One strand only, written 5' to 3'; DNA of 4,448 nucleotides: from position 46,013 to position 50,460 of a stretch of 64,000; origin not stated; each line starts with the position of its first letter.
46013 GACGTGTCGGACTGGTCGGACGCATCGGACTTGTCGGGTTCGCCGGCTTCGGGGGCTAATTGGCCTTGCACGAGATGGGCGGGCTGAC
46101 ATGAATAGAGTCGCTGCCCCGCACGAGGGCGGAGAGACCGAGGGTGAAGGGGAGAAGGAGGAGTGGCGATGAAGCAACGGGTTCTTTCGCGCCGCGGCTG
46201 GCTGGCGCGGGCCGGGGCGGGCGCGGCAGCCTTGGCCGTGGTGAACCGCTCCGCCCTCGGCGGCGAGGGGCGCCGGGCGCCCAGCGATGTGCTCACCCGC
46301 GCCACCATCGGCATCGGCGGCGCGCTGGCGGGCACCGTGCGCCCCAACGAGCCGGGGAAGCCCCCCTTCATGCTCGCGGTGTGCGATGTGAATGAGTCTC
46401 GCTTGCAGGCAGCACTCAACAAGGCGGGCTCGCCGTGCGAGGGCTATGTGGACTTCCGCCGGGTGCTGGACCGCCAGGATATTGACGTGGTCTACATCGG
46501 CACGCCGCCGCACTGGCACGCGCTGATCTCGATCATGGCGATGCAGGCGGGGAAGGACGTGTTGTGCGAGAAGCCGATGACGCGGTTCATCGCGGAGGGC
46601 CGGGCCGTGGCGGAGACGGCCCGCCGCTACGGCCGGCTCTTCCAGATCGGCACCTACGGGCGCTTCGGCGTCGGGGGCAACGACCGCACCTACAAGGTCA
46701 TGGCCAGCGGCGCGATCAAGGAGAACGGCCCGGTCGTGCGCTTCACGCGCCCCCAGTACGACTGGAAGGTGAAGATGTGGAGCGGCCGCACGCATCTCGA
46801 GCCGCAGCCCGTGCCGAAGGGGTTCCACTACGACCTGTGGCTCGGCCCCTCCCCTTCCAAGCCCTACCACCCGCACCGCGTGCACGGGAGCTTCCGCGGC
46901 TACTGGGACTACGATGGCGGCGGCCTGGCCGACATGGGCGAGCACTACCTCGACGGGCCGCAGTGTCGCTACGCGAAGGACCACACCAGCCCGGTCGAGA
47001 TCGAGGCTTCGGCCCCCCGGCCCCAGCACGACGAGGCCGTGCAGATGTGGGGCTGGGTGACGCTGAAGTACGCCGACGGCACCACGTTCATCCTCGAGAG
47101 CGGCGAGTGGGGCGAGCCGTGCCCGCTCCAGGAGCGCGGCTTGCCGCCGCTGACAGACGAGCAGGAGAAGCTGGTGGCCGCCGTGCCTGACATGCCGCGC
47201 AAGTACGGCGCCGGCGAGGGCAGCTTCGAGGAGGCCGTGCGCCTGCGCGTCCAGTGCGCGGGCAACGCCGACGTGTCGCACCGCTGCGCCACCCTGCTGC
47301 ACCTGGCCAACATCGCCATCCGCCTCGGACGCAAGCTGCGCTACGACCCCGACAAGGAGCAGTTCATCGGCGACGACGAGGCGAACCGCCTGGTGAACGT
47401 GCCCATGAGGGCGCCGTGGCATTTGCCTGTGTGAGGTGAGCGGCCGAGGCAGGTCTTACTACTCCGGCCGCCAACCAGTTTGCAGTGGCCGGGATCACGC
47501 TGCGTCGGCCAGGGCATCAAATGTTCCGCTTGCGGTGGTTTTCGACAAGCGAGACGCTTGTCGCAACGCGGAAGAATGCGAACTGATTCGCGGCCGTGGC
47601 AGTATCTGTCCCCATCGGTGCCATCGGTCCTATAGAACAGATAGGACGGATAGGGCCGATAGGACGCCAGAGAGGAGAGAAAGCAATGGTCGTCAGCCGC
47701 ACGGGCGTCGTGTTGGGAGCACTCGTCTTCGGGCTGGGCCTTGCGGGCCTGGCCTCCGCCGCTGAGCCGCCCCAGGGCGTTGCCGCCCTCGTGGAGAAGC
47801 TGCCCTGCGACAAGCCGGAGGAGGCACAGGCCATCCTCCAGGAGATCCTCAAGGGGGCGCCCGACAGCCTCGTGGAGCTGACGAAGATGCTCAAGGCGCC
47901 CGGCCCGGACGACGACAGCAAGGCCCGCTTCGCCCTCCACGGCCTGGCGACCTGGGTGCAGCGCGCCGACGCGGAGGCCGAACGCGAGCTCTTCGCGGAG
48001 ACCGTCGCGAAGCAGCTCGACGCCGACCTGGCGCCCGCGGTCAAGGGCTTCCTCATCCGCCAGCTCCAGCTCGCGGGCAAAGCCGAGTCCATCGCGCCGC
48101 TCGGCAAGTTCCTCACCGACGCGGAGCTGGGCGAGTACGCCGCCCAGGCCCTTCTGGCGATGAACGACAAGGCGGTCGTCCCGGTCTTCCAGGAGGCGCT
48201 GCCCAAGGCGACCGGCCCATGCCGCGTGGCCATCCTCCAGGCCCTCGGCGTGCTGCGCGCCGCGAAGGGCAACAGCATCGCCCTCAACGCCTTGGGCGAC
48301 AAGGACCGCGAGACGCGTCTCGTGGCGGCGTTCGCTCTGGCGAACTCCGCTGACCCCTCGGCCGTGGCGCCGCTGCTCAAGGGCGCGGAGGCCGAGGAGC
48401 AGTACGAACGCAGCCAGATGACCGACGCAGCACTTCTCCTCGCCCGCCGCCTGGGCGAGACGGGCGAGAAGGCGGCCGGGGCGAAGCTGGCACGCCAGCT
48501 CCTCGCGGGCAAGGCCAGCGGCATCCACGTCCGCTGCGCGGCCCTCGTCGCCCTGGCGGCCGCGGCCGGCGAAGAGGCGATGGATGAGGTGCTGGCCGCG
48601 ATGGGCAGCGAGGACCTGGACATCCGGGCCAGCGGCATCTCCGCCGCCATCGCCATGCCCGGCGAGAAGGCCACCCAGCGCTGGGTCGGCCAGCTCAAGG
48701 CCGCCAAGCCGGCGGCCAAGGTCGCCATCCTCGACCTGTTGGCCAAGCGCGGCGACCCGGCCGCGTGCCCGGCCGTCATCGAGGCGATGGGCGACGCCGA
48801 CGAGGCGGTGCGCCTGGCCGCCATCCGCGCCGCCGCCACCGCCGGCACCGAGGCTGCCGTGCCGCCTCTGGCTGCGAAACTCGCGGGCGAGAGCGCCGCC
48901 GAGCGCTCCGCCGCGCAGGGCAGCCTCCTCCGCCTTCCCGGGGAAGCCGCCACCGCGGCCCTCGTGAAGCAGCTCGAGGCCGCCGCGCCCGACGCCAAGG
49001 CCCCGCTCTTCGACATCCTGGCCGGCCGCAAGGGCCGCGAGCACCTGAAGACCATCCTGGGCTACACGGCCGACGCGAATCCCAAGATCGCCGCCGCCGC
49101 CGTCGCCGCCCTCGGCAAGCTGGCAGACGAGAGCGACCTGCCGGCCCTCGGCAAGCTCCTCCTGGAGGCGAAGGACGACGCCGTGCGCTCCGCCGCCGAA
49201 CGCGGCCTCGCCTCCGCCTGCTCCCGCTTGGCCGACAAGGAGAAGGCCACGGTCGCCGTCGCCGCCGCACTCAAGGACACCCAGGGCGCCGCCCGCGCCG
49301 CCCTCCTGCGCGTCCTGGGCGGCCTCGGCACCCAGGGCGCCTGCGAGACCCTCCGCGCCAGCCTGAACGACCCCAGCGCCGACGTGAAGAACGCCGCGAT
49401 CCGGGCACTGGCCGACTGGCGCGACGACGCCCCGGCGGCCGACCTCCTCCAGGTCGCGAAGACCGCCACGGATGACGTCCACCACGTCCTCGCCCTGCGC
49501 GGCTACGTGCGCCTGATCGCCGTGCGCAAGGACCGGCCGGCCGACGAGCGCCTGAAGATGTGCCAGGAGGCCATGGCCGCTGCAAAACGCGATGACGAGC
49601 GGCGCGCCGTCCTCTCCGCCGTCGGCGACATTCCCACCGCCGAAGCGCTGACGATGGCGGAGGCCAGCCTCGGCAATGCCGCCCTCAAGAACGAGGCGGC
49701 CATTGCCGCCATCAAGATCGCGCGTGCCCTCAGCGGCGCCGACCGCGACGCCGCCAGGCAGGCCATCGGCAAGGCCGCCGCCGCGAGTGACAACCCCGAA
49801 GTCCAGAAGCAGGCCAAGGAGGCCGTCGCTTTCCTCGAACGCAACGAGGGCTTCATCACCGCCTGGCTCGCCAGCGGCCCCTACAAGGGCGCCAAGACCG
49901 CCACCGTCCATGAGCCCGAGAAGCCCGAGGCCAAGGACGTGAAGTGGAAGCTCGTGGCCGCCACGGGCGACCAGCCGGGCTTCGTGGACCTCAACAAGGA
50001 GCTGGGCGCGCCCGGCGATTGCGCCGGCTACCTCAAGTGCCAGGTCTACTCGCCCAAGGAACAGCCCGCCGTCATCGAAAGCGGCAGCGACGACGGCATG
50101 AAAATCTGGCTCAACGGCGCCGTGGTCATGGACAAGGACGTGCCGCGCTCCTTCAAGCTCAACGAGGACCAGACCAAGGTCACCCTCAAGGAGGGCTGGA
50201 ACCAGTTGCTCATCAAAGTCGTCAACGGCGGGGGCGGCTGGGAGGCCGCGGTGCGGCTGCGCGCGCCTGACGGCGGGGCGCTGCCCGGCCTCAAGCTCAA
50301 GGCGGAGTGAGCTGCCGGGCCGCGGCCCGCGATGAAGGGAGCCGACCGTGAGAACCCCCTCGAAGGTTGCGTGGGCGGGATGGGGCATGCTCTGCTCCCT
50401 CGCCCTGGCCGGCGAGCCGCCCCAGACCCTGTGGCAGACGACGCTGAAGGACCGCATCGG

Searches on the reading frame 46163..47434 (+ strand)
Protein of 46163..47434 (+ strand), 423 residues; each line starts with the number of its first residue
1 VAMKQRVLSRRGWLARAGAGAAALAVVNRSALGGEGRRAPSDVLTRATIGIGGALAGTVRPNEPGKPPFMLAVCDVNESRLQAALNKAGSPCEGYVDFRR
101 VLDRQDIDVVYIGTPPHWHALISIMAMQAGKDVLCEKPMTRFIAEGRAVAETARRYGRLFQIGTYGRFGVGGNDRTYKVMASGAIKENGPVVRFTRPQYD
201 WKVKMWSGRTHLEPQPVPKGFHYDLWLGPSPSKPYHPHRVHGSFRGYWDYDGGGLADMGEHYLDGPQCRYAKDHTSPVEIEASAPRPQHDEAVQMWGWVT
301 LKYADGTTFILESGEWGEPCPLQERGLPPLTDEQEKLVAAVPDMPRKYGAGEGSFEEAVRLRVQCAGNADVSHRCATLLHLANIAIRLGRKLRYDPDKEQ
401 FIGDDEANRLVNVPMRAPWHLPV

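Call 12: search_protein_families(library=pfam, proteins=[window:46163-47434:+], max_evalue=0.01)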
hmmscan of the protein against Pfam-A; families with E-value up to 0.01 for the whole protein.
window:46163-47434:+ (423 aa): 3 families
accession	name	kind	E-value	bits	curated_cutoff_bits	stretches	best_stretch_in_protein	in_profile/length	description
PF19051.5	GFO_IDH_MocA_C2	-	3.8e-69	233.4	23.3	1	195-420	27-253/254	Oxidoreductase family, C-terminal alpha/beta domain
PF01408.29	GFO_IDH_MocA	-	3.6e-17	63.6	24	1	71-163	29-119/120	Oxidoreductase family, NAD-binding Rossmann fold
PF22725.1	GFO_IDH_MocA_C3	-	0.002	18.6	27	1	240-313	31-102/124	GFO/IDH/MocA C-terminal domain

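Call 58: search_protein_families(library=ncbifam, proteins=[window:46163-47434:+], max_evalue=0.001)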
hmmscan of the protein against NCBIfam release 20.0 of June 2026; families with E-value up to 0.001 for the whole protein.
window:46163-47434:+ (423 aa): 8 families
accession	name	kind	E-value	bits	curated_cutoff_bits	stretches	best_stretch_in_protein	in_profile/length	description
NF058561.1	BT_2158_fam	equivalog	8e-41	140.1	750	1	9-284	1-267/487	glycoside 3-dehydrogenase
TIGR04380.1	myo_inos_iolG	equivalog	2.4e-14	53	355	1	71-169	30-127/330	inositol 2-dehydrogenase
NF052479.1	LevoglcsnDh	equivalog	7.5e-14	51.2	650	1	71-157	39-124/386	levoglucosan dehydrogenase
NF040723.1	UDP-GlcNAcDh_Arch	equivalog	3.5e-11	43.2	450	1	70-169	27-123/302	UDP-N-acetylglucosamine 3-dehydrogenase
NF052679.1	InsChiInosDhIolG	equivalog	1.3e-09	37.6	540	1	71-171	31-132/343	bifunctional inositol 2-dehydrogenase/D-chiro-inositol 1-dehydrogenase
NF041392.1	XylDh_Gfo6_Halo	equivalog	6.1e-06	25.2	350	1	97-153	73-129/350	D-xylose 1-dehydrogenase Gfo6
NF008607.0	PRK11579.1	subfamily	7.9e-06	25.1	330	1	97-162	55-120/346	oxidoreductase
NF007574.0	PRK10206.1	equivalog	0.00011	21.4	352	1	97-158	56-117/345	oxidoreductase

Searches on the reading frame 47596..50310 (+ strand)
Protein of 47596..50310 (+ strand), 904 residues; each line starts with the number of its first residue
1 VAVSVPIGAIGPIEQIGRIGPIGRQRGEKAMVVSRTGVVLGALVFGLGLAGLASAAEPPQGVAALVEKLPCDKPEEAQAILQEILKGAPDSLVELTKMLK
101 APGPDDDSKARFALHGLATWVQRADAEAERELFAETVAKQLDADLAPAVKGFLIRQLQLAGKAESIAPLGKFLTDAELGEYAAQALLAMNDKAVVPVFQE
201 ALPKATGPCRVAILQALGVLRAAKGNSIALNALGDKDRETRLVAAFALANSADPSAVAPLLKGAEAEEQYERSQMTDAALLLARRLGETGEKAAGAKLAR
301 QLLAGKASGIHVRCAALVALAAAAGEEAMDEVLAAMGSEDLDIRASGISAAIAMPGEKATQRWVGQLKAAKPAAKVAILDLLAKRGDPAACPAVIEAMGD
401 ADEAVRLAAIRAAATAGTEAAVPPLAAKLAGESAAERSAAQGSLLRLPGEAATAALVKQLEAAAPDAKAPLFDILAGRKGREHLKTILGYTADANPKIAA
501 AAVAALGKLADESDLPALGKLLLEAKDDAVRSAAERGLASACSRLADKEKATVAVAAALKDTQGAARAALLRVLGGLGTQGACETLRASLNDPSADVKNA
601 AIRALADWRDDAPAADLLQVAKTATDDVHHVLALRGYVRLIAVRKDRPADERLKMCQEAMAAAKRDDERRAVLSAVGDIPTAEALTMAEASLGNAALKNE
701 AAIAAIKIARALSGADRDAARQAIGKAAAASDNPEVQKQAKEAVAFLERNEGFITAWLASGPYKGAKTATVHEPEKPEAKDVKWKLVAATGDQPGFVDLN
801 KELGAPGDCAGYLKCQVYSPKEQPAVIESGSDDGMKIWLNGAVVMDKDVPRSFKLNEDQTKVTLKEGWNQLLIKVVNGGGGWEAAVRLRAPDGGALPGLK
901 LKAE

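Call 12: search_protein_families(library=pfam, proteins=[window:47596-50310:+], max_evalue=0.01)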
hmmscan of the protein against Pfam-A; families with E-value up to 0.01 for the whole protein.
window:47596-50310:+ (904 aa): 3 families
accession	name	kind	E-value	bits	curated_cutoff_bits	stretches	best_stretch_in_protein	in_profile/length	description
PF13646.12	HEAT_2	-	1.2e-34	118.8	27.7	5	454-539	2-88/88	HEAT repeats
PF02985.28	HEAT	-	9.2e-05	22.8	23.5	0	586-607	5-26/31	HEAT repeat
PF01347.28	Vitellogenin_N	-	0.00063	18.9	24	1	231-334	469-570/590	Lipoprotein amino terminal region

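Call 58: search_protein_families(library=ncbifam, proteins=[window:47596-50310:+], max_evalue=0.001)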
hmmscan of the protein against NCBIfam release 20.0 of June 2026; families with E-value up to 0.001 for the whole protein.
window:47596-50310:+ (904 aa): 3 families
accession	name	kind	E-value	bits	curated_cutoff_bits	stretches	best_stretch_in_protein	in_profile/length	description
TIGR02270.1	TIGR02270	subfamily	6.2e-07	28.8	206.8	1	293-441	53-199/410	TIGR02270 family protein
NF010374.0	PRK13800.1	equivalog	6.7e-07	27.9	1196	1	481-745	621-864/898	fumarate reductase/succinate dehydrogenase flavoprotein subunit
NF058502.1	phyc_lyase_CpcE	equivalog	3.4e-05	23.5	330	1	501-618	61-184/260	C-phycocyanin alpha-cysteine-84 phycocyanobilin lyase subunit CpcE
